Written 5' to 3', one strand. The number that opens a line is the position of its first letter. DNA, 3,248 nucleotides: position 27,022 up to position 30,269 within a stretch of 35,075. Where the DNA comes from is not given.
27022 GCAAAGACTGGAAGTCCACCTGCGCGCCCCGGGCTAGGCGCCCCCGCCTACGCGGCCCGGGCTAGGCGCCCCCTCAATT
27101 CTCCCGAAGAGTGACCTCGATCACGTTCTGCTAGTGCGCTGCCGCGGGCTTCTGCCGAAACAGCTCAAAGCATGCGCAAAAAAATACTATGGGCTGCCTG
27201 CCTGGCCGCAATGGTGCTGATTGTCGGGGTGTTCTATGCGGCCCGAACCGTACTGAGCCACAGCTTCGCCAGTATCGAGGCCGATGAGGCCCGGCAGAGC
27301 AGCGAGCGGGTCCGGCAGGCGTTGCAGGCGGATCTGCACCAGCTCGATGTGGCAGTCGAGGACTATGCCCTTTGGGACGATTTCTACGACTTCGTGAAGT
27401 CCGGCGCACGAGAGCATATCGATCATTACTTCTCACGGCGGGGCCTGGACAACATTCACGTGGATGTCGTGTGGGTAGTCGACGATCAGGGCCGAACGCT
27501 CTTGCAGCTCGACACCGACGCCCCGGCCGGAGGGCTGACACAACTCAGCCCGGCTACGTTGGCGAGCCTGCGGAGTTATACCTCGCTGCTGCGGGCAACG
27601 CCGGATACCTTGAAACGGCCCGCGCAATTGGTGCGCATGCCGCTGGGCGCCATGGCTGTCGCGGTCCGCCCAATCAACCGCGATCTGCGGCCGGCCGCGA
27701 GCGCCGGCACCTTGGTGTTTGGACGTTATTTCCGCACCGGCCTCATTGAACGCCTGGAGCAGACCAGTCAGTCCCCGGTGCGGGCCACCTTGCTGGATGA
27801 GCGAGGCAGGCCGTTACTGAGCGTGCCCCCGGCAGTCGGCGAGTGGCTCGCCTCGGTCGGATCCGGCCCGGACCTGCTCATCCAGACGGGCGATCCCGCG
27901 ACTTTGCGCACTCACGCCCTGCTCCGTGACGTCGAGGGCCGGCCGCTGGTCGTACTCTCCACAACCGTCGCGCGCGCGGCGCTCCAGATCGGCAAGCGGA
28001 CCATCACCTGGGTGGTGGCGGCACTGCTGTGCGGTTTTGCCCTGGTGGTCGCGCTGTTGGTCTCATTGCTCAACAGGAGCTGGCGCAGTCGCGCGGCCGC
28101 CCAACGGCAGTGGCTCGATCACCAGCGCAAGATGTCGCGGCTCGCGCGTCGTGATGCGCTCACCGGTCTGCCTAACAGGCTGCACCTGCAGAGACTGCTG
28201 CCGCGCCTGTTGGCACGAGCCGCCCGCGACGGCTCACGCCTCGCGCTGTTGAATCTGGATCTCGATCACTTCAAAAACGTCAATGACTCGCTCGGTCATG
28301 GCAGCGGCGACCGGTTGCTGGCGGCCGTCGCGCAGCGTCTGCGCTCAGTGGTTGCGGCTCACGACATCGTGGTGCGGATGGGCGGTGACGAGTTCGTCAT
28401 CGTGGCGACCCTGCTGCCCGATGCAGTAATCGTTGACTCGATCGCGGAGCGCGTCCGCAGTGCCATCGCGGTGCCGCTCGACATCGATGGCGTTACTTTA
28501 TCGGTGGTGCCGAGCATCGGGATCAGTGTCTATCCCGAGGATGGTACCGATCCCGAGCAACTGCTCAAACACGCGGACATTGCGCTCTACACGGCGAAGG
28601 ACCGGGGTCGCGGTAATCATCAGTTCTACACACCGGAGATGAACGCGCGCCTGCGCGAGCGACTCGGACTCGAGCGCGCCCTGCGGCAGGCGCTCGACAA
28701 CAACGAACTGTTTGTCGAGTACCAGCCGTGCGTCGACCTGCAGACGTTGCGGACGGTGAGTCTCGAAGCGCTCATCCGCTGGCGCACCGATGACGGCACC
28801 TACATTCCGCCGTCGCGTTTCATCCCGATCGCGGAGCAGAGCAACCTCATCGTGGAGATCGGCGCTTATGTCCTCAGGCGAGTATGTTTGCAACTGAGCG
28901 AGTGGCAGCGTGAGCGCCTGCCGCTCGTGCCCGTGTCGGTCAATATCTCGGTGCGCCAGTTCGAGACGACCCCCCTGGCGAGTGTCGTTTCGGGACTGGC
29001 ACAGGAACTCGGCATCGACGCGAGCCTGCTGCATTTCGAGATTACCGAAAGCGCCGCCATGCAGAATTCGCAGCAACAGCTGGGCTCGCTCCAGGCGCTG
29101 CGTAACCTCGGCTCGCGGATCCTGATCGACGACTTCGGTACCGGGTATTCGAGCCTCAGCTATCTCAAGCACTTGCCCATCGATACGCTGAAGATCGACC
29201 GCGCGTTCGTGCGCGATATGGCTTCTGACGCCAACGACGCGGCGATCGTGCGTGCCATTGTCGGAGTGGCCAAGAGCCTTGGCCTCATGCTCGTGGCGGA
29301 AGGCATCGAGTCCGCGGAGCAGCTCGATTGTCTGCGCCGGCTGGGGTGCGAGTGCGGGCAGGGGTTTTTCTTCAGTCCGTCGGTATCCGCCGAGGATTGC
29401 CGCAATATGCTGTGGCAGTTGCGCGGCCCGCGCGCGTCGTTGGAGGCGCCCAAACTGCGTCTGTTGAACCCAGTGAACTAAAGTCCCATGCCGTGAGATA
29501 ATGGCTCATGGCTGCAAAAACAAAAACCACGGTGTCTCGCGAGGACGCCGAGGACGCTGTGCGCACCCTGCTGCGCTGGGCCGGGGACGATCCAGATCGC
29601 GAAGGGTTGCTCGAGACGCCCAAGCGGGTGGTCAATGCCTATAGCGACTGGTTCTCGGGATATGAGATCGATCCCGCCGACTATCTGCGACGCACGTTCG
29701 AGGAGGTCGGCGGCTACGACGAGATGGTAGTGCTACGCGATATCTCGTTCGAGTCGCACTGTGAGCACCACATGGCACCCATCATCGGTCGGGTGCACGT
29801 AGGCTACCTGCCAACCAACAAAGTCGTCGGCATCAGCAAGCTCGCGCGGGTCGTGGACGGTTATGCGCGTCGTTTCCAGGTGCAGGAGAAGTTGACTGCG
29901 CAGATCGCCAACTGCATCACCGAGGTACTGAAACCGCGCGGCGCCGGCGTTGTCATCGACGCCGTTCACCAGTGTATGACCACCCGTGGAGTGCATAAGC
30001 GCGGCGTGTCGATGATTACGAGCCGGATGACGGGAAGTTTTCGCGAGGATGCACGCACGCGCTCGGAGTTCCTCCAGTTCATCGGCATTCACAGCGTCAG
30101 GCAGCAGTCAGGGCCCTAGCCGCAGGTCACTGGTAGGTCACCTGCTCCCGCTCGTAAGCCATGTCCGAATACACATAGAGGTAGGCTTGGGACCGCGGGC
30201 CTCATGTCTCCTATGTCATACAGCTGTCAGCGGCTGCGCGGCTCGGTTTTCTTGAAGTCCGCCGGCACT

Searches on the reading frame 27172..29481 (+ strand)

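Call 58: search_protein_families(library=pfam, proteins=[window:27172-29481:+], max_evalue=0.0001)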
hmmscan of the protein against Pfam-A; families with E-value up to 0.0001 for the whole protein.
window:27172-29481:+ (769 aa): 3 families
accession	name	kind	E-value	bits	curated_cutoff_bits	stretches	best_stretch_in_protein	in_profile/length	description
PF00563.25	EAL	-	2e-74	250.4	31.3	1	502-736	2-235/236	EAL domain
PF00990.26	GGDEF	-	1.1e-44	152.5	23.8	1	326-481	2-160/161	Diguanylate cyclase, GGDEF domain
PF05228.19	CHASE4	-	4.2e-23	82.5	26.2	1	50-204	1-138/140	CHASE4 domain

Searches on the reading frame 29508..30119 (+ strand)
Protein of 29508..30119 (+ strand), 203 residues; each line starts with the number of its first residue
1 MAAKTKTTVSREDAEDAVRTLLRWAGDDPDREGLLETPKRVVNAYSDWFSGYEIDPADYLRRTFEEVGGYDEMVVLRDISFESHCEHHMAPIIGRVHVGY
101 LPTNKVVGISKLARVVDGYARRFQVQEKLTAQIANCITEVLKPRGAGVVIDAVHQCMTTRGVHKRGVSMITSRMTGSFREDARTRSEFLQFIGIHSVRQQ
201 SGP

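Call 58: search_protein_families(library=pfam, proteins=[window:29508-30119:+], max_evalue=0.0001)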
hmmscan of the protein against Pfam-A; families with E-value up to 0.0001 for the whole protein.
window:29508-30119:+ (203 aa): 1 family
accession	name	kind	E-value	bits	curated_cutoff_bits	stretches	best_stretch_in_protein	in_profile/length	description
PF01227.27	GTP_cyclohydroI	-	1e-73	247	27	1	15-192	2-178/179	GTP cyclohydrolase I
